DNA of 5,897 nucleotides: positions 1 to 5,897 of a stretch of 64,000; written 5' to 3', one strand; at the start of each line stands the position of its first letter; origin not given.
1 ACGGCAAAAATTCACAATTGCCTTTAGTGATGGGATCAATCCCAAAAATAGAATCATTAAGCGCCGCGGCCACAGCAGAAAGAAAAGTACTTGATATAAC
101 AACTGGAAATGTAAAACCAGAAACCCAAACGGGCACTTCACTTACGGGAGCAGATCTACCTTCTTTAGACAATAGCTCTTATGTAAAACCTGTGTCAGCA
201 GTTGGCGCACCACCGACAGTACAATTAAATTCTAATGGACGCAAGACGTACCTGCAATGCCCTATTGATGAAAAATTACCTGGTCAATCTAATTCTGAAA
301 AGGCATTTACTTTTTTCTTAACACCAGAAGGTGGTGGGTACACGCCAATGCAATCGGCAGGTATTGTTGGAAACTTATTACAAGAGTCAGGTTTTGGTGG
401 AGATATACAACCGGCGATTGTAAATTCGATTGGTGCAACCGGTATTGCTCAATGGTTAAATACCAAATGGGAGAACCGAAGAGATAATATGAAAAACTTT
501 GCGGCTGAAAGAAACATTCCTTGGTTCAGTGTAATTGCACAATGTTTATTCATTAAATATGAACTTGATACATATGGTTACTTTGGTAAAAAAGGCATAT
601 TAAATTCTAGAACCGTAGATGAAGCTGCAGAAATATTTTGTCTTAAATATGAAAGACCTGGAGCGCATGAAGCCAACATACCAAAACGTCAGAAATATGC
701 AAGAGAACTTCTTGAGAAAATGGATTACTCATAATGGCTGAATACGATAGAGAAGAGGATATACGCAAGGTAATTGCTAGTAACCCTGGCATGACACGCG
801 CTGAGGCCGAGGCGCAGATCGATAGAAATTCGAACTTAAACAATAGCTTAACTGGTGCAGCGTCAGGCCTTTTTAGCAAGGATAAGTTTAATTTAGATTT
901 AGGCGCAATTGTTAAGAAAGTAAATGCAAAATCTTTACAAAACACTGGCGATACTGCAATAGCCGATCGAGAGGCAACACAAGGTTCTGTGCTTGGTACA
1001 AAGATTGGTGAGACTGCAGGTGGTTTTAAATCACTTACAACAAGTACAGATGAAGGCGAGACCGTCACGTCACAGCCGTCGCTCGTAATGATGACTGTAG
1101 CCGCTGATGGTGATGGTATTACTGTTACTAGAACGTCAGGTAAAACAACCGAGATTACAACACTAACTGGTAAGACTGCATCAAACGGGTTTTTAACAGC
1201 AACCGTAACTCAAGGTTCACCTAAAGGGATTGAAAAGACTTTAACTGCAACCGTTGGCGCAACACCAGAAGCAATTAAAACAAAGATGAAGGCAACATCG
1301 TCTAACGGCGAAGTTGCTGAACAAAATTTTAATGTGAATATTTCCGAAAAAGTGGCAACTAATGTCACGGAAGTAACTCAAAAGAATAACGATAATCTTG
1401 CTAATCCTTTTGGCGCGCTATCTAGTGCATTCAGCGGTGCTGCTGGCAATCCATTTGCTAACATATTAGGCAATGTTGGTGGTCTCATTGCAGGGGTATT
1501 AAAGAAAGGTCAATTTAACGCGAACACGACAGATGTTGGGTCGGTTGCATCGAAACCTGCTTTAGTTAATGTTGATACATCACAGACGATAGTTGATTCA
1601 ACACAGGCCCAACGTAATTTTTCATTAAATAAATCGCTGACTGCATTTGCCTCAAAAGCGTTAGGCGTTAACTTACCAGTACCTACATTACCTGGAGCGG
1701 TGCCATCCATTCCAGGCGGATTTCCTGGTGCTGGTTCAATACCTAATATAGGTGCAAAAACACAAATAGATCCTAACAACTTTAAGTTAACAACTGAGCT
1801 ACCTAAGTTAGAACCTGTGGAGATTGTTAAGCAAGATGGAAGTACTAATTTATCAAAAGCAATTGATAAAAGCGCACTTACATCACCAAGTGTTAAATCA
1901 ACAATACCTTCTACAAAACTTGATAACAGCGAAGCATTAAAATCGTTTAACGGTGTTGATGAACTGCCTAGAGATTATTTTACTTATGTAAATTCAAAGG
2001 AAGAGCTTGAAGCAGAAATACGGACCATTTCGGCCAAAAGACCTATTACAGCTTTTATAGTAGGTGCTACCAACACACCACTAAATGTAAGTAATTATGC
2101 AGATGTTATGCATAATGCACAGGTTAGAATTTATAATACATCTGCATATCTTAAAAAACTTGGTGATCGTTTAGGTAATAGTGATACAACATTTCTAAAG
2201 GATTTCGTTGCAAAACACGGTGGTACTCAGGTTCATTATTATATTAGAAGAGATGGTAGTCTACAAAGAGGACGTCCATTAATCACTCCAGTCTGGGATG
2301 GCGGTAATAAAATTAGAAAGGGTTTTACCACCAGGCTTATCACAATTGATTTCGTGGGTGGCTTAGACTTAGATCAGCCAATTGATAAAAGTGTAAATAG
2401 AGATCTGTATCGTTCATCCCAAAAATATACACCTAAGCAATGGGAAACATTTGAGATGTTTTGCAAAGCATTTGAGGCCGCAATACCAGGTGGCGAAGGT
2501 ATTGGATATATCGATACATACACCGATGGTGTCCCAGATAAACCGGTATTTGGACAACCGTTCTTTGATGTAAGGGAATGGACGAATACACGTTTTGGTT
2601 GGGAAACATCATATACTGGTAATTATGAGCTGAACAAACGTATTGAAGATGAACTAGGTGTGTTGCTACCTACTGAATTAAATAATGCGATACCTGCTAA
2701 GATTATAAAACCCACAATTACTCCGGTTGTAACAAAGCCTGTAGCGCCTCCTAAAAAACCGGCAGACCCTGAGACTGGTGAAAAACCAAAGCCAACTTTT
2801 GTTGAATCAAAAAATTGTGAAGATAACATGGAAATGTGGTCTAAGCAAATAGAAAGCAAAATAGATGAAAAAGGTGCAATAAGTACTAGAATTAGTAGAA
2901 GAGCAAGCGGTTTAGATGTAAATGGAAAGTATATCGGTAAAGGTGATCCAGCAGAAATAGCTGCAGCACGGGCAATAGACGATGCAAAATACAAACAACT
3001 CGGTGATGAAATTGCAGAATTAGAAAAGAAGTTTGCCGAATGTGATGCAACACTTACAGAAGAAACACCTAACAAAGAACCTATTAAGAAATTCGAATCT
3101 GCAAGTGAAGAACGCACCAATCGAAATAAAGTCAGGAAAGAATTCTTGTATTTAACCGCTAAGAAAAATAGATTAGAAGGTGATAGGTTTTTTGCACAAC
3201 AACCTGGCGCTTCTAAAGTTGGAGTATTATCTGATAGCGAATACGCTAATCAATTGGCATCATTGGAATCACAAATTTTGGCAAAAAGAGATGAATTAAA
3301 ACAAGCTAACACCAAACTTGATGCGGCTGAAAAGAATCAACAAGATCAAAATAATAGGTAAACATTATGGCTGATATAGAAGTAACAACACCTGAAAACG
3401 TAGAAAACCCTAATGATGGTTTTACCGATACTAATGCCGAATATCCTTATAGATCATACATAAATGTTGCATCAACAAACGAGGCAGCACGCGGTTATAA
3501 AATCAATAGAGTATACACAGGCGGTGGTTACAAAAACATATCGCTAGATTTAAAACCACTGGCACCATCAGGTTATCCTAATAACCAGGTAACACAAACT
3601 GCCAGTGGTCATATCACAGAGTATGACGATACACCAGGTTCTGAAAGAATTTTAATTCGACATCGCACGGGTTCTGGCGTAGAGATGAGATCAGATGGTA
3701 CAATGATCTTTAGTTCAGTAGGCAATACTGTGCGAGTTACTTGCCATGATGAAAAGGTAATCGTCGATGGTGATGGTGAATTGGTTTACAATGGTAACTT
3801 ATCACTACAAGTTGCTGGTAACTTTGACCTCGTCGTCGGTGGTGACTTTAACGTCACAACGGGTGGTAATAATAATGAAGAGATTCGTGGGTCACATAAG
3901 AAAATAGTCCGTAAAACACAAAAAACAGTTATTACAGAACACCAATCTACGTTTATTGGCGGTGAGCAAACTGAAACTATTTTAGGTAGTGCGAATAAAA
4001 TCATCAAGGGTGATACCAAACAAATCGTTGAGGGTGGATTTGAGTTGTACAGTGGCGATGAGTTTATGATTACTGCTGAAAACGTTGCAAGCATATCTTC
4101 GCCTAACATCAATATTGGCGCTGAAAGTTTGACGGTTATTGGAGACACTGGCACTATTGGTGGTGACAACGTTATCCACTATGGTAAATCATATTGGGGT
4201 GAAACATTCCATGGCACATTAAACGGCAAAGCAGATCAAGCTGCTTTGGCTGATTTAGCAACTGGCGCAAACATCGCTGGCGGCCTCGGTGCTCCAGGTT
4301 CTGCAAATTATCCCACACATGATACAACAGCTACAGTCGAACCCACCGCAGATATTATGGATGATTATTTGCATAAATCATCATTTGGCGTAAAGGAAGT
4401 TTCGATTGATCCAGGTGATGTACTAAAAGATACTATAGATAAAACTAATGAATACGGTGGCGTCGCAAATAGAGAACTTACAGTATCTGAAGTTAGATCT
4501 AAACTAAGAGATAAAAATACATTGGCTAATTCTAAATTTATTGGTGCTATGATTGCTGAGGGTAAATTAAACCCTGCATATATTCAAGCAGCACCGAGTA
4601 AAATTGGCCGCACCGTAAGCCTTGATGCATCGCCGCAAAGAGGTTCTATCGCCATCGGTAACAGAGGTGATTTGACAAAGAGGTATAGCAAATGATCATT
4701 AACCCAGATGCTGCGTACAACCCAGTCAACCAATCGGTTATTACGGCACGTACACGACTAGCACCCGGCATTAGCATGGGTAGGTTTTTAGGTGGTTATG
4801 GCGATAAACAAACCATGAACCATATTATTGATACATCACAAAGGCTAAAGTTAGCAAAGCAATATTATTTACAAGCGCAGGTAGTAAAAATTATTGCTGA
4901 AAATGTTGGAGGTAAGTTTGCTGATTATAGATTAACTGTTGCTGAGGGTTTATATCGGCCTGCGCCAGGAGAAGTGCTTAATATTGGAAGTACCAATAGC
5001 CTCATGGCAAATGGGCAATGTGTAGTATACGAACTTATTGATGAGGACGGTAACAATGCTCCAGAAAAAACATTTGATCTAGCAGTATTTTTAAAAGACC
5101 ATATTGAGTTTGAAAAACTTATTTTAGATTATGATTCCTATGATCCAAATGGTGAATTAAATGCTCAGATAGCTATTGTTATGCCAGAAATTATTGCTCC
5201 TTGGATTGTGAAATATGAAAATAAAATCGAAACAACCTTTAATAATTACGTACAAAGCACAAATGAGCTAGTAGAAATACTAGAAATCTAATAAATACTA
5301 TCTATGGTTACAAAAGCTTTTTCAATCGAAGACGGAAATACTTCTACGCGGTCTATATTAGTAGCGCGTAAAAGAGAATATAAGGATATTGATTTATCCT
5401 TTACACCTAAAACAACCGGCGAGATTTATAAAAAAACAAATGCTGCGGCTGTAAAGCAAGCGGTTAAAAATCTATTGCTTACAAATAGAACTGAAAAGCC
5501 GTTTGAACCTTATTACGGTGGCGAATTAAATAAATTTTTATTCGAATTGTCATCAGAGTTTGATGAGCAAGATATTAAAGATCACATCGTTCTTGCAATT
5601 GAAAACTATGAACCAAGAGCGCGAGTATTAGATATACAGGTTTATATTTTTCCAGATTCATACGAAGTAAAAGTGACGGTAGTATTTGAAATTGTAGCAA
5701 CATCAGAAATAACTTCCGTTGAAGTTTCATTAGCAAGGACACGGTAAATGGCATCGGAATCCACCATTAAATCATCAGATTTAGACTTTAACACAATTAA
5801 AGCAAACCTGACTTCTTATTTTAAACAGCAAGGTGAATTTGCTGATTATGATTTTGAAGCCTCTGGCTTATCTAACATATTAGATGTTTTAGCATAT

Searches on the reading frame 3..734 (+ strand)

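Call 9: search_protein_families(library=phrogs, proteins=[window:3-734:+], max_evalue=0.00001)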
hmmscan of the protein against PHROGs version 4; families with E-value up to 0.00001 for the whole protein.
window:3-734:+ (243 aa): 3 families
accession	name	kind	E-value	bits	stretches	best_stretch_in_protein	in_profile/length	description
phrog_24249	-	tail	1.5e-14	54.8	1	98-234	13-147/739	tail protein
phrog_9570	-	tail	2.2e-11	44.4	1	110-233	489-612/689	tail length tape measure protein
phrog_8949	-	unknown function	6.9e-09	36.6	1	109-239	344-470/557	-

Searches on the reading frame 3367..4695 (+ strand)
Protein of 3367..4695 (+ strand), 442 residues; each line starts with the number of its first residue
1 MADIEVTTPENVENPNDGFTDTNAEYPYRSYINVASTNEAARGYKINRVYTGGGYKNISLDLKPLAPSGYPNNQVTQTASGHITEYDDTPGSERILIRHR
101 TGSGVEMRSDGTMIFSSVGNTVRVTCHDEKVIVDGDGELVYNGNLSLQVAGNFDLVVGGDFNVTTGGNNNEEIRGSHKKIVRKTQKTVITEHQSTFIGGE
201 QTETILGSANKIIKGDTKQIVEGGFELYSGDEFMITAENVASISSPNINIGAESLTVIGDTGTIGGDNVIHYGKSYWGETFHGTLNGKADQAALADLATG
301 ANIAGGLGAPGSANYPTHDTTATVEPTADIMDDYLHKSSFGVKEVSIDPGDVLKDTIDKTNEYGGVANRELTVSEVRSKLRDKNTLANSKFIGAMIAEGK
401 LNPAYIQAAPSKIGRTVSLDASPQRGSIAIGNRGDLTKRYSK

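Call 9: search_protein_families(library=phrogs, proteins=[window:3367-4695:+], max_evalue=0.00001)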
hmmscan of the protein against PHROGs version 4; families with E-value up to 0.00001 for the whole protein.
window:3367-4695:+ (442 aa): 2 families
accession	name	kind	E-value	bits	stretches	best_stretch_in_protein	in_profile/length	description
phrog_430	-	tail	1.3e-28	100.9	1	70-259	334-531/868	baseplate hub subunit and tail lysozyme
phrog_27932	-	tail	1.2e-20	74.4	1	69-273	531-746/855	baseplate hub subunit and tail lysozyme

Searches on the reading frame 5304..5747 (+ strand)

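Call 9: search_protein_families(library=phrogs, proteins=[window:5304-5747:+], max_evalue=0.00001)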
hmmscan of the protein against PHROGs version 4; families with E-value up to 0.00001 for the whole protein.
window:5304-5747:+ (147 aa): 2 families
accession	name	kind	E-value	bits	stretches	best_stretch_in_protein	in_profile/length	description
phrog_261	-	tail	1.6e-37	130.9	1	17-147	13-145/312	baseplate wedge subunit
phrog_43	-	tail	1.2e-13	51.8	1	43-143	15-116/126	baseplate wedge subunit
